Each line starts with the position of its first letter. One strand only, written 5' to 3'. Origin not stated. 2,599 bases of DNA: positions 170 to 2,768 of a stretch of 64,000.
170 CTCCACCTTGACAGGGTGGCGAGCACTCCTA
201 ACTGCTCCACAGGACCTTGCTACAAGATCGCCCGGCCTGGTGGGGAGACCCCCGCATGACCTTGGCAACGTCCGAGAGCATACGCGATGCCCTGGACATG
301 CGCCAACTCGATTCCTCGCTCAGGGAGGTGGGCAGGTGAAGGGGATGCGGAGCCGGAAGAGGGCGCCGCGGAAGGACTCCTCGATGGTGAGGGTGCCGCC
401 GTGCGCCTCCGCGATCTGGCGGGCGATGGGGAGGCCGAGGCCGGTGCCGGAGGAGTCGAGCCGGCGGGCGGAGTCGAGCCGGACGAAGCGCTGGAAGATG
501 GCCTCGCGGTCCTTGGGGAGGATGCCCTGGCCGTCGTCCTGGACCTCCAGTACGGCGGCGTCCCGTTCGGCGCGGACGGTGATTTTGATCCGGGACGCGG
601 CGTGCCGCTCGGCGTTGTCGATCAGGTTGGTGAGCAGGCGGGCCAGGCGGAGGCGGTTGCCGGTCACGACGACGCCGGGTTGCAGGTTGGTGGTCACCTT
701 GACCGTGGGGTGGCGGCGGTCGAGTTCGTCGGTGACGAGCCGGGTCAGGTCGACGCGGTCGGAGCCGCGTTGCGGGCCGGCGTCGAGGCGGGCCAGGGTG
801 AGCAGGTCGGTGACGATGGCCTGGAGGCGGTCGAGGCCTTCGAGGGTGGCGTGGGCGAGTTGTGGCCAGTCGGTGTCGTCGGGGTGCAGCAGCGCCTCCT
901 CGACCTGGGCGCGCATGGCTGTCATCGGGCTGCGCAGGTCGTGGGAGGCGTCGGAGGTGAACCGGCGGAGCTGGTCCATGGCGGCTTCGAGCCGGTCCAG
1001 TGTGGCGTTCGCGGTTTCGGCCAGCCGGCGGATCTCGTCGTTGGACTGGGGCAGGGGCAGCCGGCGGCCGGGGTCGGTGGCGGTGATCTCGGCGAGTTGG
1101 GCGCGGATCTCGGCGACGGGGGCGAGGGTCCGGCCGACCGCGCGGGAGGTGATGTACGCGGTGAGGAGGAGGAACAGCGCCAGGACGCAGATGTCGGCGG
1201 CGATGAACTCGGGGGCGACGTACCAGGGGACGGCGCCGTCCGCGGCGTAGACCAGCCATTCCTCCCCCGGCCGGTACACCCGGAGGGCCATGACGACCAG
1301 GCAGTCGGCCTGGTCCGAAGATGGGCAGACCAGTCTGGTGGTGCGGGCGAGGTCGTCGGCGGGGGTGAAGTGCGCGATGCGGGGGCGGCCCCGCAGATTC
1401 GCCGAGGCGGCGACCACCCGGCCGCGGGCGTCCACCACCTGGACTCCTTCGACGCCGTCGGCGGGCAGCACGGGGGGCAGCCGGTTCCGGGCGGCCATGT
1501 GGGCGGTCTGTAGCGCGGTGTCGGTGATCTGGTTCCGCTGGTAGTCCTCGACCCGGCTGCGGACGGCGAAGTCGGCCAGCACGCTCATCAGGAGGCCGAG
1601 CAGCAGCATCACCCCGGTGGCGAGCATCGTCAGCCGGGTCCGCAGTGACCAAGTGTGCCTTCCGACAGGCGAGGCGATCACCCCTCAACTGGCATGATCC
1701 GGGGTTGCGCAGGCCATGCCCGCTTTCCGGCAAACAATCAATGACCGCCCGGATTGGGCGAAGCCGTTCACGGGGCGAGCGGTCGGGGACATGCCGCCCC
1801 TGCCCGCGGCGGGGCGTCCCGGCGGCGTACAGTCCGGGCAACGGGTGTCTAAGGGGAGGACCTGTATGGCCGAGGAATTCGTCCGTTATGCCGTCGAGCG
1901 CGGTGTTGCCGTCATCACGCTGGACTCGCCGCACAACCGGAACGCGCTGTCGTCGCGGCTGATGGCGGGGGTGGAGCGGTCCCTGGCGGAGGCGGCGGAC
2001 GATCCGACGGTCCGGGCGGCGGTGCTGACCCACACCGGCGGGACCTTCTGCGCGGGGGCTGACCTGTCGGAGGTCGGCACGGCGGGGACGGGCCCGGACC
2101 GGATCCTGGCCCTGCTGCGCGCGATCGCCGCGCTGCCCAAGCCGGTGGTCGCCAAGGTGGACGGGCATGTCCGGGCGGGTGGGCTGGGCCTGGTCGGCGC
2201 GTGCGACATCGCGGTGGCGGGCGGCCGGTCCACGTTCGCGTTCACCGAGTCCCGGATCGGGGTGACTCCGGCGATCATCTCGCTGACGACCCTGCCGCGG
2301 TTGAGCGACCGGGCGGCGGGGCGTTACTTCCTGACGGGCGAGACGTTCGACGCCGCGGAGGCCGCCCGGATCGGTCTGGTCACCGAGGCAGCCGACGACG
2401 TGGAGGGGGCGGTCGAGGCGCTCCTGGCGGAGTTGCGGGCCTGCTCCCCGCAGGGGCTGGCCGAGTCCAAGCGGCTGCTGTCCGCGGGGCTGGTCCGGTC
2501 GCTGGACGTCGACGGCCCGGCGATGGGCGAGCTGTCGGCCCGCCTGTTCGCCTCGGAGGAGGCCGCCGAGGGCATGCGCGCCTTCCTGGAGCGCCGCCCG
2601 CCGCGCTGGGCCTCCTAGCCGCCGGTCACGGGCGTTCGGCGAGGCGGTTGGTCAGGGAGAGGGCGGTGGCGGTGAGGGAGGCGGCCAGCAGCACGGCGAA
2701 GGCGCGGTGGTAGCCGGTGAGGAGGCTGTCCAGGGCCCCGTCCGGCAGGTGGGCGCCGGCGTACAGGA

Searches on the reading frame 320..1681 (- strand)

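Call 65: search_protein_families(library=pfam, proteins=[window:320-1681:-], max_evalue=0.00001)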
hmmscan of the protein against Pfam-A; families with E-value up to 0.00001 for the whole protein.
window:320-1681:- (453 aa): 2 families
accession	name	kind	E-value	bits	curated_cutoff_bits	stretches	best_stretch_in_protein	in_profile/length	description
PF02518.31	HATPase_c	-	4e-25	88.8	26.4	1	342-448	2-109/111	Histidine kinase-, DNA gyrase B-, and HSP90-like ATPase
PF00512.31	HisKA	-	2.1e-13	50.5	26.9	1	238-302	2-66/66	His Kinase A (phospho-acceptor) domain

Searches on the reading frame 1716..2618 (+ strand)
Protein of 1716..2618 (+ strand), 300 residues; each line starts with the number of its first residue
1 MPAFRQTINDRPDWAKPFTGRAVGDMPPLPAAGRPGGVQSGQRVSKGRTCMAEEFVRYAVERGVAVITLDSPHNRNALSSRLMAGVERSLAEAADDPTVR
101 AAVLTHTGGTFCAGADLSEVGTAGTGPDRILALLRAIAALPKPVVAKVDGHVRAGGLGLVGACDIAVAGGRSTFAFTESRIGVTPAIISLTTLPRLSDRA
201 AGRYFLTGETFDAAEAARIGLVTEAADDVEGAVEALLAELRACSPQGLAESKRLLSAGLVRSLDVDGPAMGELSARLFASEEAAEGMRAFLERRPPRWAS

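Call 65: search_protein_families(library=pfam, proteins=[window:1716-2618:+], max_evalue=0.00001)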
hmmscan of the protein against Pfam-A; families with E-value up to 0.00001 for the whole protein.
window:1716-2618:+ (300 aa): 2 families
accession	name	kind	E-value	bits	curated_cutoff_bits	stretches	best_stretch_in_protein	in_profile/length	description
PF00378.25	ECH_1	-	4e-45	154.6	27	1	61-299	3-249/251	Enoyl-CoA hydratase/isomerase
PF16113.10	ECH_2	-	1.1e-27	97.8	27.2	1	65-255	2-199/335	Enoyl-CoA hydratase/isomerase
